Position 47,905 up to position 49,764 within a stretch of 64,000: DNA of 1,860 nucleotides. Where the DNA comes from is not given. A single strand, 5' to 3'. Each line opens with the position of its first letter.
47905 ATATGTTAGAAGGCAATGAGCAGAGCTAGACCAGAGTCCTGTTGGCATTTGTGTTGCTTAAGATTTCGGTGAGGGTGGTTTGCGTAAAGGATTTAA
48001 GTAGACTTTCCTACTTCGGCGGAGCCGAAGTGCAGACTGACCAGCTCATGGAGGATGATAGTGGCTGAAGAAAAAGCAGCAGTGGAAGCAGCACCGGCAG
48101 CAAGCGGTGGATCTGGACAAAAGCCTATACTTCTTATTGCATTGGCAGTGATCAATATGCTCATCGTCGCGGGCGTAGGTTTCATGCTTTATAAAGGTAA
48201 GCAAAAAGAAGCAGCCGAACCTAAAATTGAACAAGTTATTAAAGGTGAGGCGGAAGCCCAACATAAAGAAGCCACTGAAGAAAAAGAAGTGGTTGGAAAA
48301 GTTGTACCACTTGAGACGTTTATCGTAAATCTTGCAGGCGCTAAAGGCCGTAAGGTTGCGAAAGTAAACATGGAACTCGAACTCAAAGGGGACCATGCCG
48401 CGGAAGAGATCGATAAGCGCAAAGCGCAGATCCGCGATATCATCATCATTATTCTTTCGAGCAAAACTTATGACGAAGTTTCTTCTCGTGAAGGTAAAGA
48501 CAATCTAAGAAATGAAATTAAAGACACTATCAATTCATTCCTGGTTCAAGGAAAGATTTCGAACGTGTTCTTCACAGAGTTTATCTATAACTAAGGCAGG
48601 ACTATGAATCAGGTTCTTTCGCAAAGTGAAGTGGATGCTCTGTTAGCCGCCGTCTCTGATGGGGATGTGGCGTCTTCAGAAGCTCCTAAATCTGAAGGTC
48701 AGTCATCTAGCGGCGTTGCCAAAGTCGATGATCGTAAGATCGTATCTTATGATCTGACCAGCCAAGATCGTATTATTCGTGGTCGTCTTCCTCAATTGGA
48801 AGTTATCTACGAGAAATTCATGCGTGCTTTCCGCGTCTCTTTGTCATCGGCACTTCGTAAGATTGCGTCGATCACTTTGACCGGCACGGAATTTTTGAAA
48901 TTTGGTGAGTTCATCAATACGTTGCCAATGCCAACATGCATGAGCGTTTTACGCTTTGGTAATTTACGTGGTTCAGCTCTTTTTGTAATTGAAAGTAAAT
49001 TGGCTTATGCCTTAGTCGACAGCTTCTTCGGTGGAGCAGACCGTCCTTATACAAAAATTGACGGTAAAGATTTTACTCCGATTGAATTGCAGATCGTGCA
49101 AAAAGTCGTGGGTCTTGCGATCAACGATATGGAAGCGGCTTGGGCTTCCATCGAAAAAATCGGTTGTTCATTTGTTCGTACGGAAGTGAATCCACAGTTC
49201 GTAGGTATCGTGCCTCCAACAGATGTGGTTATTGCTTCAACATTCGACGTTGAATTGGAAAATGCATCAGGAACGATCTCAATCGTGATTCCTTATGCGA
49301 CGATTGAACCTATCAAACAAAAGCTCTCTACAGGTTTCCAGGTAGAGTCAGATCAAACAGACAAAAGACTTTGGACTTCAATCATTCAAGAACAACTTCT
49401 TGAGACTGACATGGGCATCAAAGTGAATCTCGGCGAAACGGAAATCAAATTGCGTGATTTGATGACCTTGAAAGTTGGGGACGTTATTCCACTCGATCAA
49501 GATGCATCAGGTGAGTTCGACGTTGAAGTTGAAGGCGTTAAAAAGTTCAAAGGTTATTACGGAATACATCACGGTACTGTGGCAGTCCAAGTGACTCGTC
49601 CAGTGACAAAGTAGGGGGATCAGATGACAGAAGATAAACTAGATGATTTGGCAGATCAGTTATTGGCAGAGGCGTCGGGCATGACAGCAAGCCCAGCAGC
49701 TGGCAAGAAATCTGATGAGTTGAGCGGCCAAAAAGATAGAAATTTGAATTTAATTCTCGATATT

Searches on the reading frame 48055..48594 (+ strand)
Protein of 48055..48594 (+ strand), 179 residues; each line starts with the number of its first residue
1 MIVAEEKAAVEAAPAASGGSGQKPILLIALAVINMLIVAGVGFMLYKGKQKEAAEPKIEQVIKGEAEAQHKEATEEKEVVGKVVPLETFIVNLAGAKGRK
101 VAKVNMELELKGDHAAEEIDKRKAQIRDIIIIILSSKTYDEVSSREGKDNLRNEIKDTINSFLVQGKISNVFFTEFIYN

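Call 52: search_protein_families(library=ncbifam, proteins=[window:48055-48594:+], max_evalue=0.001)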
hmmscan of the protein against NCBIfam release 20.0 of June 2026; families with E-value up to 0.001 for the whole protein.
window:48055-48594:+ (179 aa): 6 families
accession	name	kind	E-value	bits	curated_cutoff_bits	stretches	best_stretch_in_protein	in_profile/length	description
NF006283.1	PRK08455.1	equivalog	8.2e-39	133.1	187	1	21-177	15-180/182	flagellar basal body-associated protein FliL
NF005435.1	PRK07021.1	equivalog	3.6e-21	75.7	131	1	21-177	5-155/157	flagellar basal body-associated protein FliL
NF005826.1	PRK07718.1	equivalog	9.6e-20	71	140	1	66-177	34-141/143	flagellar basal body-associated protein FliL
NF004285.1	PRK05696.1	equivalog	6.8e-17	61.8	179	1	5-177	3-169/171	flagellar basal body-associated protein FliL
NF009420.1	PRK12785.1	equivalog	2.4e-13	50.2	197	1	9-177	5-159/161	flagellar basal body-associated protein FliL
NF005175.0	PRK06654.1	equivalog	1.3e-08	34.7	218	1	30-176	42-176/181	flagellar basal body-associated protein FliL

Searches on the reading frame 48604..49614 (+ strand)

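Call 52: search_protein_families(library=ncbifam, proteins=[window:48604-49614:+], max_evalue=0.001)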
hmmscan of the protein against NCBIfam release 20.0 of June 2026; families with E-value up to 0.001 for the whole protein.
window:48604-49614:+ (336 aa): 8 families
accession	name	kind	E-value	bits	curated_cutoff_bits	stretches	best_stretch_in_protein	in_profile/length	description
TIGR01397.1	fliM_switch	equivalog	7.1e-94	314.5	219.6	1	3-334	1-319/320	flagellar motor switch protein FliM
NF005194.1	PRK06666.1-5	equivalog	9.3e-25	87.5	206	1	2-332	2-324/327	flagellar motor switch protein FliM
TIGR02480.1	fliN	equivalog_domain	5.9e-09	35.7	84.05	1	265-314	5-54/77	flagellar motor switch protein FliN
NF006272.1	PRK08432.1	equivalog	2.7e-07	30.4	219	1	106-332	33-262/274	flagellar motor switch protein FliY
NF005995.1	PRK08119.1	equivalog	5.7e-07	29.3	218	0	263-313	299-349/376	flagellar motor switch phosphatase FliY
NF005275.1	PRK06782.1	equivalog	4.6e-05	22.3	681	0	224-332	412-514/516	flagellar motor switch protein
NF006273.1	PRK08433.1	equivalog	0.00062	20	114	0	262-309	15-62/100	flagellar motor switch protein FliN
NF005956.0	PRK08035.1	equivalog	0.00098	18.4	230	0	233-311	219-294/323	YscQ/HrcQ family type III secretion apparatus protein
